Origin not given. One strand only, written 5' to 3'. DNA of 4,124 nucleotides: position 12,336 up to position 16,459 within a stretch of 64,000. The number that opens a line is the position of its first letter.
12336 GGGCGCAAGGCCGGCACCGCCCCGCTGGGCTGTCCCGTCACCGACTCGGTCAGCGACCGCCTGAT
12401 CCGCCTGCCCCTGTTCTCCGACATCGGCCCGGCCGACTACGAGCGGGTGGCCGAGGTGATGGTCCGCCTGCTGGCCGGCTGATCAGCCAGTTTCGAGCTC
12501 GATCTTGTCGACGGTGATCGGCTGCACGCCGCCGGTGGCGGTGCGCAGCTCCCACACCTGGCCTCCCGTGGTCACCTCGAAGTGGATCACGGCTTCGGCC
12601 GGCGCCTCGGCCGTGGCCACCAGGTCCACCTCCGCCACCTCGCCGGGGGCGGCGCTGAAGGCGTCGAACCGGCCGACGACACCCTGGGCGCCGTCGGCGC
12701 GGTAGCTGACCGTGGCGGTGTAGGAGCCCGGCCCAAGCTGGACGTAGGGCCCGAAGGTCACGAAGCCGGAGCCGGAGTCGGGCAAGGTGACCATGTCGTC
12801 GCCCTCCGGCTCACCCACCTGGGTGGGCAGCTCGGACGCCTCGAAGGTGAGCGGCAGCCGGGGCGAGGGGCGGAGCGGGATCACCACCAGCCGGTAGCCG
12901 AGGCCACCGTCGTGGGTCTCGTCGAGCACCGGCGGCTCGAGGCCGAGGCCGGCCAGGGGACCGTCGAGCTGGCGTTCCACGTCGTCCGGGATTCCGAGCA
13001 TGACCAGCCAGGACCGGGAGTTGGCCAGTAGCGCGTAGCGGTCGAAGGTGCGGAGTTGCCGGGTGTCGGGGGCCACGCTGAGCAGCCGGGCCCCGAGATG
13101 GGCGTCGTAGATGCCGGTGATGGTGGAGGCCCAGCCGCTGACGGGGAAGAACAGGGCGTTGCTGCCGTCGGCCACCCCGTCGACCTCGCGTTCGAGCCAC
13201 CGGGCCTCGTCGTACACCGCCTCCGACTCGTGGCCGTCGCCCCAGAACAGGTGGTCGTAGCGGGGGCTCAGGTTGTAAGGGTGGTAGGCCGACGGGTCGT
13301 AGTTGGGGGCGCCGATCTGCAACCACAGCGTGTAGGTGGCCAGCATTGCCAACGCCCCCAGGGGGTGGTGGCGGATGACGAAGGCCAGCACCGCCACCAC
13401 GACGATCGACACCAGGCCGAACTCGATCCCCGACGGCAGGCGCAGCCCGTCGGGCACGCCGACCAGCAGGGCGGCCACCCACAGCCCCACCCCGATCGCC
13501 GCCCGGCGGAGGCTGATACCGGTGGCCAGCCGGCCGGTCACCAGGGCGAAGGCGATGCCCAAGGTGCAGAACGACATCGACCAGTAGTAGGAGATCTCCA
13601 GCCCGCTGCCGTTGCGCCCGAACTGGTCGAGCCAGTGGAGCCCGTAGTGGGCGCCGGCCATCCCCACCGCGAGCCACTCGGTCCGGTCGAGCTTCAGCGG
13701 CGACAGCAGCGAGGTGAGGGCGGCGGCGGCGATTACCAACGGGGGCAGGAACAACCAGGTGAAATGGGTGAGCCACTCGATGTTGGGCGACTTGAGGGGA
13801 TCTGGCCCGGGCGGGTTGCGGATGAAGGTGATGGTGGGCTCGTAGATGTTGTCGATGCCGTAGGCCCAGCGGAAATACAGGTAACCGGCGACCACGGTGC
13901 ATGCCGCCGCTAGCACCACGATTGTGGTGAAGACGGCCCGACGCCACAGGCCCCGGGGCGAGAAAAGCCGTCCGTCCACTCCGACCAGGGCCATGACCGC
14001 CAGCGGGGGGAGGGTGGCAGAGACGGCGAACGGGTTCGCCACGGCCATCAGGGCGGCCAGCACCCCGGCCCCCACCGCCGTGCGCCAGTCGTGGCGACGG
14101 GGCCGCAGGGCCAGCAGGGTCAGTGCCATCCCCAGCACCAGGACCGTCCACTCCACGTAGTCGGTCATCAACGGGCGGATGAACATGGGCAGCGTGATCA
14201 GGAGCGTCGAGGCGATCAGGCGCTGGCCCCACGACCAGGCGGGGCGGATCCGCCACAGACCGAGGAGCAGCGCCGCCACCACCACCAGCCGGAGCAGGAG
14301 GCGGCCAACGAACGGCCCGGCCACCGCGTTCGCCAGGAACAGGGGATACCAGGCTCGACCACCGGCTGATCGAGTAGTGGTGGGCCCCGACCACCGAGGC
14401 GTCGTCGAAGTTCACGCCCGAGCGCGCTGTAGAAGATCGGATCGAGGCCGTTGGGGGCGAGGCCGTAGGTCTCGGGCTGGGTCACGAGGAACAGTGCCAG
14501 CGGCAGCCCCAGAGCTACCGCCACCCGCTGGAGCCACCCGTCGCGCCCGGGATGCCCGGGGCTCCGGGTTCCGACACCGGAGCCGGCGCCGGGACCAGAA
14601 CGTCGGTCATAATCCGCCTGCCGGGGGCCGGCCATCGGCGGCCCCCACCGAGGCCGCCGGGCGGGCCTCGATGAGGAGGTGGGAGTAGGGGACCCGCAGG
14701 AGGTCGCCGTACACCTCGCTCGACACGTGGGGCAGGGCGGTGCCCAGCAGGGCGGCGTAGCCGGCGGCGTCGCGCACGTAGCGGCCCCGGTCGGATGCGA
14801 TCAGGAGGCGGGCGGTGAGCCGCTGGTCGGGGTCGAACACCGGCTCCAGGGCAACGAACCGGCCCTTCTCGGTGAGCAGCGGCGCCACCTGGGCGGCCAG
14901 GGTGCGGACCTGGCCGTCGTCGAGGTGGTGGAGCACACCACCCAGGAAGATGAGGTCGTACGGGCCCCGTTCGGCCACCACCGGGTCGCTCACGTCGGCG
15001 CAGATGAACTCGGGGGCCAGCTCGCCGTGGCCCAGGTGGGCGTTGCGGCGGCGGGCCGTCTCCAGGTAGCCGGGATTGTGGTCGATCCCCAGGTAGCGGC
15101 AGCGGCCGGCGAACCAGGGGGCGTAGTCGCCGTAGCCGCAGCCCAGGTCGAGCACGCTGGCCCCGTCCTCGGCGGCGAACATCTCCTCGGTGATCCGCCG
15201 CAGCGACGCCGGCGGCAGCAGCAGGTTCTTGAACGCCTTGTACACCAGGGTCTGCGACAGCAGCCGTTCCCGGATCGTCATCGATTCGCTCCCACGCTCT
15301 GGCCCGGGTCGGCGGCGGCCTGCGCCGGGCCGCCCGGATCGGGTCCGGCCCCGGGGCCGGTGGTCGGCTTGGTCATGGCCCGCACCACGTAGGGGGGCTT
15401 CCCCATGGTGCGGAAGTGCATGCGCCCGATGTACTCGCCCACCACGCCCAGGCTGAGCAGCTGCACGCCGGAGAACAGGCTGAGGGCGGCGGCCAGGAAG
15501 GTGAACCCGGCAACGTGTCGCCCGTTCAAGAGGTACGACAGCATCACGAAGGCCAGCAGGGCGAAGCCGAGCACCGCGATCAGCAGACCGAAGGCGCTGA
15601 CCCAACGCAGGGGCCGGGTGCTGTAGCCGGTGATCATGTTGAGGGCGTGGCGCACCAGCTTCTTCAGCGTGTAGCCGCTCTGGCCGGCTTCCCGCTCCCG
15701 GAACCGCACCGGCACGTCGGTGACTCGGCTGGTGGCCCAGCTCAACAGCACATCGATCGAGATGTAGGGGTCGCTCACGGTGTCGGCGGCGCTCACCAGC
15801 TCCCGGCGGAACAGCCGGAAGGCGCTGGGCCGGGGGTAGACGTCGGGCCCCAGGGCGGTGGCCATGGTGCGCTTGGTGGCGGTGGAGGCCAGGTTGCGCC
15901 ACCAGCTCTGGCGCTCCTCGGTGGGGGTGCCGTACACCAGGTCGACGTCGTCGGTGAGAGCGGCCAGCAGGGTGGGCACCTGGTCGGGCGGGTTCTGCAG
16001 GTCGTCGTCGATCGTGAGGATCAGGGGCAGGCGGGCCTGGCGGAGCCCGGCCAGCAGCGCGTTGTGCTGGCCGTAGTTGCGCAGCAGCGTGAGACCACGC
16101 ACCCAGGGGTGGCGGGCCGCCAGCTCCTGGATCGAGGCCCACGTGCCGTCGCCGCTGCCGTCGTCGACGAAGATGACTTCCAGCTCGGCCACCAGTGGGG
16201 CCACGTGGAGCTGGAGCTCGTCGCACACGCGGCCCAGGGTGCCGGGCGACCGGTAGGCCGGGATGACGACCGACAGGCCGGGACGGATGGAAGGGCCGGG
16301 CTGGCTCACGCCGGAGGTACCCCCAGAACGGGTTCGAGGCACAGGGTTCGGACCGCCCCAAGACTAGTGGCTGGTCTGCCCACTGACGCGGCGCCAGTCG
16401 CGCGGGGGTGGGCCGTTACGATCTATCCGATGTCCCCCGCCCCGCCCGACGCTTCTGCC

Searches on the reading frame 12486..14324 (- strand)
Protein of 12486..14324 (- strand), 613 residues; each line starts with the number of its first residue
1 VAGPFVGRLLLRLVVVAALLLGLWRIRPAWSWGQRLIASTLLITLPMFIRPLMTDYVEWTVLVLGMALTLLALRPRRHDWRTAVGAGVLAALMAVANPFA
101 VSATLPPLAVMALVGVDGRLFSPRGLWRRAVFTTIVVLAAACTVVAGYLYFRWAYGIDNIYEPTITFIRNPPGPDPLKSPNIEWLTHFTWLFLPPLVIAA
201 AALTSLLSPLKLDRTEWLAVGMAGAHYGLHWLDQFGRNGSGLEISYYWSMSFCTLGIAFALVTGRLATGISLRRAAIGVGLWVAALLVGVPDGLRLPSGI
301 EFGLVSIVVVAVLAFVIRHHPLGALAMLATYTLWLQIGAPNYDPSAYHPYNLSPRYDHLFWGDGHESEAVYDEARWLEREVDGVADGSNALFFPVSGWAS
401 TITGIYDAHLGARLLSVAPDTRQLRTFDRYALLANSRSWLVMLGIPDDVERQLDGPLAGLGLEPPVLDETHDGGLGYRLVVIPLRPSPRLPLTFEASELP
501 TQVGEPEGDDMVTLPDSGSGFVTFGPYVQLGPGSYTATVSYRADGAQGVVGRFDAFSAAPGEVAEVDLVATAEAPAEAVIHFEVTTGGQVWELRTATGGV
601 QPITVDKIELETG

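Call 13: search_protein_families(library=pfam, proteins=[window:12486-14324:-], max_evalue=0.001)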
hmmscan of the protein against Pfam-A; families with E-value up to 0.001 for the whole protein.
window:12486-14324:- (613 aa): 0 families

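Call 44: search_protein_families(library=pfam, proteins=[window:12486-14324:-], max_evalue=10)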
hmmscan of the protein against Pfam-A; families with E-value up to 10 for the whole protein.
window:12486-14324:- (613 aa): 0 families

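Call 62: find_homologous_proteins(query=window:12486-14324:-, max_evalue=0.00001)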
Query window:12486-14324:- (613 aa): 36 proteins with E <= 0.00001 among 8000 candidates.
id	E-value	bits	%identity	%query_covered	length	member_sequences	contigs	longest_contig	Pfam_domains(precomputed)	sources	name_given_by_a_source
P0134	0.0e+0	1380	100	100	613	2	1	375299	-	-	-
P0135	1.2e-234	799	60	100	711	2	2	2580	-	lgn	-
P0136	2.4e-185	636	51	100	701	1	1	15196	-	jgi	jgi:hypothetical protein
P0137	3.3e-167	576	46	100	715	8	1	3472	-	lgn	-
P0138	1.0e-166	575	47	100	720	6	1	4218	-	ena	-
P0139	9.1e-164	565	48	100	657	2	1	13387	-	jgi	-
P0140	1.7e-161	557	47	100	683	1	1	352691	-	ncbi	ncbi:MAG: hypothetical protein R2761_14215 [Acidimicrobiales bacterium]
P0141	4.4e-161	556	48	100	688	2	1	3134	-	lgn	-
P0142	5.0e-161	556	47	100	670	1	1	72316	-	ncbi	-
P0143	9.6e-159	548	47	100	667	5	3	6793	-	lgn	-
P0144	4.7e-155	536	51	82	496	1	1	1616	-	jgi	jgi:hypothetical protein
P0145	2.2e-142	494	41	100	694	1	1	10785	-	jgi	-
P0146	5.7e-136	473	48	77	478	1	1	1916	-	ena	-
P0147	8.8e-136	472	42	95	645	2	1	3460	-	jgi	jgi:hypothetical protein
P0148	2.7e-133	464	42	100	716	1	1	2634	-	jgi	jgi:hypothetical protein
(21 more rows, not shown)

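Call 78: search_protein_families(library=ncbifam, proteins=[window:12486-14324:-], max_evalue=0.01)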
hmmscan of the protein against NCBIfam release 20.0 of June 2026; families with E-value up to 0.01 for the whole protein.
window:12486-14324:- (613 aa): 0 families

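Call 79: predict_structure(alignment_id=A4)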
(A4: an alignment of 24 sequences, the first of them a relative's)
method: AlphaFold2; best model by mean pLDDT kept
length: 711 residues; sequences in the alignment: 24
mean_pLDDT: 85.2   pTM: 0.82
mean pLDDT of the five models: 85.2, 82.7, 82.4, 82.2, 81.9
residues with pLDDT >= 90: 367; 70-90: 252; 50-70: 49; < 50: 43
segments of 3 or more residues with pLDDT < 50: 1-16, 50-58, 337-341, 447-459
pLDDT, mean of each block of 10 residues (from residue 1): 43 52 87 96 72 42 80 67 86 91 89 97 96 97 86 87 97 92 97 90 93 77 90 97 93 88 80 76 89 96 88 97 88 57 77 97 95 94 87 94 97 94 96 82 52 46 79 91 87 83 68 77 79 86 93 82 94 93 76 89 91 89 86 96 94 90 95 95 84 92 94 80
secondary structure, 60 per line:
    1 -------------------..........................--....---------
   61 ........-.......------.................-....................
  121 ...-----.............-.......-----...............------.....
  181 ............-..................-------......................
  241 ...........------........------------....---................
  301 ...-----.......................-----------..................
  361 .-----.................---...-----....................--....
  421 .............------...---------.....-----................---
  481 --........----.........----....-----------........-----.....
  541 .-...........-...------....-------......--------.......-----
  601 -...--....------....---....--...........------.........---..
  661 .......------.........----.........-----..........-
elements in order (helices of 4 or more, strands of 3 or more residues): H20-45 H48-51 H61-68 H70-76 H83-99 H101-123 H129-141 H143-149 H155-169 H176-192 H194-211 H219-251 H258-265 H278-281 H285-303 H309-331 H343-361 H367-383 H395-414 H417-433 H452-456 H462-477 E486-490 H495-503 H523-530 E536-541 H543-553 E564-567 E575-580 E589-592 E602-604 E607-610 E617-620 E624-627 E630-640 E647-655 E659-667 E674-682 E687-695 E701-710

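Call 82: fold_search(model_id=the predicted structure, library=pdb)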
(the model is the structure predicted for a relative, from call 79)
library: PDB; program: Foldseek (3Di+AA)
matches with E <= 10: 802; with E <= 0.001: 9
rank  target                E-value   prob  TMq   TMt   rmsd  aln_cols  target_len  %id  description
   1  6wby                  1.9e-06  1.00  0.37  0.24  17.2       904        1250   13  Single-Particle Cryo-EM Structure of Arabinofuranosyltransferase AftD from Mycobacteria, Mutant R1389S Class 2 (released 2020-05-13)
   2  6wbx                  4.3e-06  1.00  0.36  0.23  18.2       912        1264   13  Single-Particle Cryo-EM Structure of Arabinofuranosyltransferase AftD from Mycobacteria, Mutant R1389S Class 1 (released 2020-05-13)
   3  9s6u_A                1.7e-04  1.00  0.38  0.47  11.5       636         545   11  Ternary cryo-EM structure of human ALG9 with Dol25-PP-GlcNAc2Man8, Dol25-P-Man and Fab (released 2026-03-18)
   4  5fui                  2.1e-04  1.00  0.14  0.68   4.2       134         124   19  Crystal structure of the C-terminal CBM6 of LamC a marine laminarianse from Zobellia galactanivorans (released 2016-03-02)
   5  8hhv_A                3.2e-04  1.00  0.12  0.18  13.3       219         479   12  endo-alpha-D-arabinanase EndoMA1 from Microbacterium arabinogalactanolyticum (released 2023-08-16)
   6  1uy0_A                3.9e-04  1.00  0.12  0.55   8.5       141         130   14  Carbohydrate binding module (CBM6cm-2) from Cellvibrio mixtus lichenase 5A in complex with glc-1,3-glc-1,4-glc-1,3-glc (released 2004-03-11)
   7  1uxz_A                4.7e-04  1.00  0.12  0.55   8.0       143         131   13  Carbohydrate binding module (CBM6cm-2) from Cellvibrio mixtus lichenase 5A (released 2004-03-11)
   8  8if8_B                6.0e-04  1.00  0.34  0.38  14.1       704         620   12  Arabinosyltransferase AftA (released 2023-05-31)
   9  8ic1_A                1.0e-03  1.00  0.13  0.18  12.9       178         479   12  endo-alpha-D-arabinanase EndoMA1 D51N mutant from Microbacterium arabinogalactanolyticum in complex with arabinooligos (released 2023-08-16)
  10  5awo                  1.1e-03  1.00  0.14  0.16   8.0       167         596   17  Arthrobacter globiformis T6 isomalto-dextranse (released 2015-09-09)
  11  1w99                  1.1e-03  1.00  0.13  0.16  10.6       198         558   12  Mosquito-larvicidal toxin Cry4Ba from Bacillus thuringiensis ssp. Israelensis (released 2005-04-11)
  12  9no3_A                1.2e-03  1.00  0.13  0.19  12.8       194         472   14  The bifunctional arabinofuranosidase/xylosidase from metagenome of Pseudacanthotermes militaris. (released 2025-10-08)
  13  9s6s_A                1.5e-03  1.00  0.33  0.41  13.2       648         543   12  Ternary cryo-EM structure of human ALG9 with Dol25-PP-GlcNAc2Man6, Dol25-P-Man and Fab (released 2026-03-18)
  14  9no3_D                1.5e-03  1.00  0.13  0.20  12.4       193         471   14  The bifunctional arabinofuranosidase/xylosidase from metagenome of Pseudacanthotermes militaris. (released 2025-10-08)
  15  1k42_MODEL_1_A        1.9e-03  1.00  0.11  0.42  17.1       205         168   13  The Solution Structure of the CBM4-2 Carbohydrate Binding Module from a Thermostable Rhodothermus marinus Xyla (released 2002-05-29)
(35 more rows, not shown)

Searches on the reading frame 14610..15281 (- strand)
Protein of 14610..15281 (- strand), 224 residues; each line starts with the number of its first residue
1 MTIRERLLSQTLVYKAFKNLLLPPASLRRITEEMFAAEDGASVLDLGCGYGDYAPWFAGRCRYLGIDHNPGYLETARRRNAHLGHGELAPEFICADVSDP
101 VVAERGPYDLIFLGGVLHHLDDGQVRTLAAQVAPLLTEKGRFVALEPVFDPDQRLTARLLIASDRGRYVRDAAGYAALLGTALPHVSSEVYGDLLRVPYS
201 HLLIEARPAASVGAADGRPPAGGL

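Call 13: search_protein_families(library=pfam, proteins=[window:14610-15281:-], max_evalue=0.001)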
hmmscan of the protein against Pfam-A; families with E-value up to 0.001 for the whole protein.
window:14610-15281:- (224 aa): 5 families
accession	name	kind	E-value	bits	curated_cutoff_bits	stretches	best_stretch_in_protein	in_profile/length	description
PF13649.12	Methyltransf_25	-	2.1e-15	57.6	27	1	43-140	1-97/97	Methyltransferase domain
PF08242.18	Methyltransf_12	-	2.3e-12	47.9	30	1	44-142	1-98/98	Methyltransferase domain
PF08241.18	Methyltransf_11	-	2.9e-12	47.5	21.2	1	44-143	1-94/95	Methyltransferase domain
PF13847.12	Methyltransf_31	-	4e-09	36.7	27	1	38-148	2-113/145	Methyltransferase domain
PF13489.12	Methyltransf_23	-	5.6e-09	36.4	27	1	27-147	9-119/164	Methyltransferase domain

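Call 78: search_protein_families(library=ncbifam, proteins=[window:14610-15281:-], max_evalue=0.01)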
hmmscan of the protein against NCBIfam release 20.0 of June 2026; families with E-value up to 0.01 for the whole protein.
window:14610-15281:- (224 aa): 11 families
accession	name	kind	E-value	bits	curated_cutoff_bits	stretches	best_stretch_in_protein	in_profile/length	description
NF043040.1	corrin_prot_MT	hypoth_equivalog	5.4e-10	39.1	180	1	29-149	29-152/216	corrinoid protein-associated methyltransferase CpaM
TIGR04290.1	meth_Rta_06860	hypoth_equivalog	1.3e-07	31.3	300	1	26-121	36-129/226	TIGR04290 family methyltransferase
NF004851.0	PRK06202.1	equivalog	3.8e-07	29.8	243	1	34-133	55-155/237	hypothetical protein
NF045667.1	MTase_DVU1556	equivalog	7.1e-06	25.6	155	1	33-90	16-68/213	DVU_1556 family methyltransferase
NF041650.1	nod_mtase_NodS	equivalog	0.00014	21.6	300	1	41-143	40-138/190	nodulation methyltransferase NodS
TIGR01983.1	UbiG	equivalog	0.00038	19.8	102.95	1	39-140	49-147/228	bifunctional 2-polyprenyl-6-hydroxyphenol methylase/3-demethylubiquinol 3-O-methyltransferase UbiG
NF040539.1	AST_met_ArsM_2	exception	0.0014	18.5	240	1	14-144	32-163/262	putative arsinothricin biosynthesis methyltransferase ArsM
TIGR02072.1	BioC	equivalog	0.0035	17.2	184.95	1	37-123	32-113/244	malonyl-ACP O-methyltransferase BioC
NF001244.0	PRK00216.1-5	equivalog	0.0047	16.3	216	1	33-96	42-108/236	bifunctional demethylmenaquinone methyltransferase/2-methoxy-6-polyprenyl-1,4-benzoquinol methylase UbiE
NF053839.1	CPFASynBruc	equivalog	0.0069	15.4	600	1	36-143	171-275/410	cyclopropane fatty acid synthase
TIGR01934.1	MenG_MenH_UbiE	subfamily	0.007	15.7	158.35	1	33-97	33-97/223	ubiquinone/menaquinone biosynthesis methyltransferase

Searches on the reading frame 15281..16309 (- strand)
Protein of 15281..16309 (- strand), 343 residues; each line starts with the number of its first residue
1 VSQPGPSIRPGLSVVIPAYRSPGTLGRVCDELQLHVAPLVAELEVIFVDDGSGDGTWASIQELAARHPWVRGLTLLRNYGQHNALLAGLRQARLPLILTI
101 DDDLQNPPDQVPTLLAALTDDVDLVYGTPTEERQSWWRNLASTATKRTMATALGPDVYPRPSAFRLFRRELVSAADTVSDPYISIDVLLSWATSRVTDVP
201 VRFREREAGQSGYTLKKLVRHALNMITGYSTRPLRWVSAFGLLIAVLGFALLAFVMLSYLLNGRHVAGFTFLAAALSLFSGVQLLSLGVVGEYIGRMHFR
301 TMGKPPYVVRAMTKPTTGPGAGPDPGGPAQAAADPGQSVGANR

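Call 13: search_protein_families(library=pfam, proteins=[window:15281-16309:-], max_evalue=0.001)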
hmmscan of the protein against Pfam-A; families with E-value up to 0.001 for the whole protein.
window:15281-16309:- (343 aa): 3 families
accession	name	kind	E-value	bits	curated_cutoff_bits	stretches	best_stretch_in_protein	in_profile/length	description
PF00535.33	Glycos_transf_2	-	5.2e-24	85.5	23.3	1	13-172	1-164/168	Glycosyl transferase family 2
PF13641.12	Glyco_tranf_2_3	-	2.1e-07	31.6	27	1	10-142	1-137/230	Glycosyltransferase like family 2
PF13506.12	Glyco_transf_21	-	3.4e-06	27.1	21.7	1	82-145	19-84/174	Glycosyl transferase family 21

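Call 78: search_protein_families(library=ncbifam, proteins=[window:15281-16309:-], max_evalue=0.01)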
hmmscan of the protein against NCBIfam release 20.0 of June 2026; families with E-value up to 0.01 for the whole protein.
window:15281-16309:- (343 aa): 16 families
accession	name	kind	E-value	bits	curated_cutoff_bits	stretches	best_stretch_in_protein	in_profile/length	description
NF007986.1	PRK10714.1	equivalog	2.8e-51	174.4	529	1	12-313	8-312/316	undecaprenyl-phosphate 4-deoxy-4-formamido-L-arabinose transferase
NF047588.1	GlcsyltransPgfSStrep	equivalog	6.8e-46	156.9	500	1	12-310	3-303/308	glycosyltransferase PgfS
NF041875.1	EPS_EpsD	equivalog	1.2e-12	47.8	370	1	12-120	1-106/325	exopolysaccharide biosynthesis glycosyltransferase EpsD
TIGR04182.1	glyco_TIGR04182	equivalog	2.7e-11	43.4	325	1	13-302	3-290/293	S-layer glycoprotein N-glycosyltransferase AglJ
TIGR03937.1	PgaC_IcaA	equivalog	1.6e-10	40.5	422.3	1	10-118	45-150/407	poly-beta-1,6-N-acetyl-D-glucosamine synthase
NF010496.0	PRK13915.1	equivalog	4.2e-07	29.3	262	1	12-127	33-153/307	glucosyl-3-phosphoglycerate synthase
TIGR03965.1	mycofact_glyco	equivalog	4.8e-07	29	280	1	6-122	71-184/467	mycofactocin biosynthesis glycosyltransferase MftF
NF007482.0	PRK10073.1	equivalog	9.6e-07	28.1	423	1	9-125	5-118/334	glycosyltransferase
TIGR04283.1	glyco_like_mftF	equivalog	1.3e-05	24.9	182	1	12-120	1-101/221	TIGR04283 family arsenosugar biosynthesis glycosyltransferase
TIGR04242.1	nodulat_NodC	equivalog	3.4e-05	23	550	1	9-121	47-159/395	chitooligosaccharide synthase NodC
NF041391.1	DPhHxTase_Halo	equivalog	0.00015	20.8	375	1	44-207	26-187/213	dolichyl-phosphate hexose transferase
NF058614.1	PPMAGASynPpgS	equivalog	0.00049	19.6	370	1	14-133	4-117/226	polyprenyl-phospho-N-acetylgalactosaminyl synthase PpgS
NF038302.1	EPS_HpsE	equivalog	0.00068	18.7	300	1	12-105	3-98/307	hormogonium polysaccharide biosynthesis glycosyltransferase HpsE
NF047683.1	TeichurnBiosyTuaG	equivalog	0.0013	18.5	400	1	9-110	5-103/252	teichuronic acid biosynthesis protein TuaG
TIGR03469.1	HpnB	hypoth_equivalog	0.0021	17.2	379.25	1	7-124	41-167/386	hopene-associated glycosyltransferase HpnB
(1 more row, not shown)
